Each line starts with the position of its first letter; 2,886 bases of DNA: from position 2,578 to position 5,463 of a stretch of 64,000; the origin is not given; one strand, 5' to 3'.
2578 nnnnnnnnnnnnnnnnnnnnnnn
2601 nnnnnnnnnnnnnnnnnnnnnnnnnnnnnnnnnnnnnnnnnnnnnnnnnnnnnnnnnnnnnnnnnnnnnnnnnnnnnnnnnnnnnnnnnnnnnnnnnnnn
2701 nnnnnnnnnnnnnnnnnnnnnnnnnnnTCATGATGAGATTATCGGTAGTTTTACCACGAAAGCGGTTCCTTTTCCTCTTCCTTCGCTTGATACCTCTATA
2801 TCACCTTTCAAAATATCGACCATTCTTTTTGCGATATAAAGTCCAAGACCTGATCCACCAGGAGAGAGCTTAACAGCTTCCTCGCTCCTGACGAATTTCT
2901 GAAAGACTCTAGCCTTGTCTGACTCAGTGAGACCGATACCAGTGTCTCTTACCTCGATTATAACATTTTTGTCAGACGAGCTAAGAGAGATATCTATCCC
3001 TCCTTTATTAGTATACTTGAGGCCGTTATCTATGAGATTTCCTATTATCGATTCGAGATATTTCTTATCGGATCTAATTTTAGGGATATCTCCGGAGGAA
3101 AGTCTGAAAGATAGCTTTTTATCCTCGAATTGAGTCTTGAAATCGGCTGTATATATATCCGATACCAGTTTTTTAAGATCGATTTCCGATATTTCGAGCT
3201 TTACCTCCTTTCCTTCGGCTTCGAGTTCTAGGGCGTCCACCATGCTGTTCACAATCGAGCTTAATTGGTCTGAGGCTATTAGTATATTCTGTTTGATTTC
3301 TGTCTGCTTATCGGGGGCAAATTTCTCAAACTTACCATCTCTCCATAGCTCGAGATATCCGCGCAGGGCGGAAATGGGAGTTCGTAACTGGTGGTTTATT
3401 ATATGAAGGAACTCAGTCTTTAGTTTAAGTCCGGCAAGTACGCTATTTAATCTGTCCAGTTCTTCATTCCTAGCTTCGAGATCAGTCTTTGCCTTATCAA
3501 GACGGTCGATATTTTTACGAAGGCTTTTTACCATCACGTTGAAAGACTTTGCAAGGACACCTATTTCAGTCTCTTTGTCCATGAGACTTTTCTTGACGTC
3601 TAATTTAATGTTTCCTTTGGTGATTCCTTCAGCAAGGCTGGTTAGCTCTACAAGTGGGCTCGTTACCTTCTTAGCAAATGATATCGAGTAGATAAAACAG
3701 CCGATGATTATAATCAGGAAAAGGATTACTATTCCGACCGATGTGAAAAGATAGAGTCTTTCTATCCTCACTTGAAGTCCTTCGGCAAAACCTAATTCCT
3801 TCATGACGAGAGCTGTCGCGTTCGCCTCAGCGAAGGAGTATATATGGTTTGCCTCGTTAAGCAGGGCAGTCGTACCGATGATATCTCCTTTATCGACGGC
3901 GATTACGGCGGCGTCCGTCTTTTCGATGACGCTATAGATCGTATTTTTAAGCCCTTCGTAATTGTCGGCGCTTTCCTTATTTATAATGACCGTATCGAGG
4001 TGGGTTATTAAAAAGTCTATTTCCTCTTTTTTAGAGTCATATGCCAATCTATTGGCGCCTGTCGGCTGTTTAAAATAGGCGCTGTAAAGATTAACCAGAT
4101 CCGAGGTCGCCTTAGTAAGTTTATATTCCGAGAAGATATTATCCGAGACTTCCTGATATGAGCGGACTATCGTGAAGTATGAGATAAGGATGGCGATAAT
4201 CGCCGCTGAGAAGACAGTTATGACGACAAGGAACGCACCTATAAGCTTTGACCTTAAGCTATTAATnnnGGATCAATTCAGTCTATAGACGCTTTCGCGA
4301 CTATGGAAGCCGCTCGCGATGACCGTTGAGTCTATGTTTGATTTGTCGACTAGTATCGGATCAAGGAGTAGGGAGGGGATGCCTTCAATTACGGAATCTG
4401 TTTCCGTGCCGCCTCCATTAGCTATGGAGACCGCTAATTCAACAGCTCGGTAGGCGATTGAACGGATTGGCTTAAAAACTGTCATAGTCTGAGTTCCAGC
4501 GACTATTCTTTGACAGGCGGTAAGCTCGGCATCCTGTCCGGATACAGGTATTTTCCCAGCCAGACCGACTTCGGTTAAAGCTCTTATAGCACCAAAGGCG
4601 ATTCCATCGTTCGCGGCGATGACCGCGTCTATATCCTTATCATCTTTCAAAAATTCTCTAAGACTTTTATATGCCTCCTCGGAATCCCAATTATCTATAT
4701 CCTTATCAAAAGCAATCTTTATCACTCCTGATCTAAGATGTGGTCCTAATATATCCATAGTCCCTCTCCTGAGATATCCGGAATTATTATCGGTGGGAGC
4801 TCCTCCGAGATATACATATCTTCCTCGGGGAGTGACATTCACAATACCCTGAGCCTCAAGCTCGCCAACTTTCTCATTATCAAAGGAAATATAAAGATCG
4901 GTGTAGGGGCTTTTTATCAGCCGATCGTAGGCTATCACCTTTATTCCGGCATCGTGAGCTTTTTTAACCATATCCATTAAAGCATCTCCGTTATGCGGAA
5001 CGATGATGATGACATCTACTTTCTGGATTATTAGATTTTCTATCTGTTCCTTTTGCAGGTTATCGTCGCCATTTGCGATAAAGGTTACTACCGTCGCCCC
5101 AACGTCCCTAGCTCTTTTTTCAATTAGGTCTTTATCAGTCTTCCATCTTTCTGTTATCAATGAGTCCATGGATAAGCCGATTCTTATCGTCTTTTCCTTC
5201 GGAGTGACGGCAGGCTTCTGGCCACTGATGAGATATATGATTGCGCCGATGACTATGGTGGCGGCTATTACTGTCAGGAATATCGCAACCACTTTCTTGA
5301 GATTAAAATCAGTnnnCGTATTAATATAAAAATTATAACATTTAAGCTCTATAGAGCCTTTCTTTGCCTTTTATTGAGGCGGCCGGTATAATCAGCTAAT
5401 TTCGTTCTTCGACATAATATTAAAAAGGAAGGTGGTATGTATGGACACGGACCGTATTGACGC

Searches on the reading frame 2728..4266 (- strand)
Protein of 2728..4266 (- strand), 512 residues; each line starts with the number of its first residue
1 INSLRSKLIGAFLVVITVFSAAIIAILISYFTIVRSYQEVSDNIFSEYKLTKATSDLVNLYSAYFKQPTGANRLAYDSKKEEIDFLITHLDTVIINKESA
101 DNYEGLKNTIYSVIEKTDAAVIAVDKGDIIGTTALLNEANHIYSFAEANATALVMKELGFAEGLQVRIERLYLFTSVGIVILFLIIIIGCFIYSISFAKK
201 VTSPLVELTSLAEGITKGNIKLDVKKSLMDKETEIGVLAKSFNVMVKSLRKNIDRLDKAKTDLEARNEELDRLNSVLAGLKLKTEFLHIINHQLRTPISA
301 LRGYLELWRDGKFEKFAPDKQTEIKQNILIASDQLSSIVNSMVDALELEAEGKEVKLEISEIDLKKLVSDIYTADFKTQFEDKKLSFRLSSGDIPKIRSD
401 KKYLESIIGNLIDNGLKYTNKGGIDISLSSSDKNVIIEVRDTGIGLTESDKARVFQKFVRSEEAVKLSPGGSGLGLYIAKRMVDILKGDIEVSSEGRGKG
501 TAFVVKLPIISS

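Call 75: search_protein_families(library=pfam, proteins=[window:2728-4266:-], max_evalue=0.001)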
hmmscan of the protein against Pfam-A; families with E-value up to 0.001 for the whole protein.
window:2728-4266:- (512 aa): 4 families
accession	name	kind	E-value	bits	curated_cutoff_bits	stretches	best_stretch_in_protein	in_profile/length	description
PF02518.31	HATPase_c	-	3e-24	86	26.4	1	400-509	2-109/111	Histidine kinase-, DNA gyrase B-, and HSP90-like ATPase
PF00512.31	HisKA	-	5e-12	46.1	26.9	1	283-345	2-60/66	His Kinase A (phospho-acceptor) domain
PF00672.30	HAMP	-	7.6e-06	26.6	25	1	197-250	2-52/53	HAMP domain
PF14501.12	HATPase_c_5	-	0.00023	21.5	22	1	405-495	7-91/102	GHKL domain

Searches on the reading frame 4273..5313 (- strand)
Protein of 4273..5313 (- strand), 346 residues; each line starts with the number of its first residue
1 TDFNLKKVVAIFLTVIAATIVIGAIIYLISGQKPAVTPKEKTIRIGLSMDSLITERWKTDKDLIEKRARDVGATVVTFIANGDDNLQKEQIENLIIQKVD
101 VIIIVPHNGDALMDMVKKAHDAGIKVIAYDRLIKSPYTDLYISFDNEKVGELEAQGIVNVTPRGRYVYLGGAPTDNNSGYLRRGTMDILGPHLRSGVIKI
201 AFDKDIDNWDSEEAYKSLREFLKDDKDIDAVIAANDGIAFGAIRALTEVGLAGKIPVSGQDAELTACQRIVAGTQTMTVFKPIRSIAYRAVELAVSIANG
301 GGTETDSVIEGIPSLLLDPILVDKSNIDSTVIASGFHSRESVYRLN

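Call 75: search_protein_families(library=pfam, proteins=[window:4273-5313:-], max_evalue=0.001)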
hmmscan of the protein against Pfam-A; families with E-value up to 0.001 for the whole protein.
window:4273-5313:- (346 aa): 3 families
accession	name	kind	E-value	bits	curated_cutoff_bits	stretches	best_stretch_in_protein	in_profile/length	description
PF13407.12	Peripla_BP_4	-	9.5e-58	196.2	35.1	1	45-300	1-256/258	Periplasmic binding protein domain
PF00532.27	Peripla_BP_1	-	4.1e-13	49.9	22.2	1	62-255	21-211/281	Periplasmic binding proteins and sugar binding domain of LacI family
PF13377.12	Peripla_BP_3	-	3.8e-05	24.3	26.5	1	202-307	49-154/167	Periplasmic binding protein-like domain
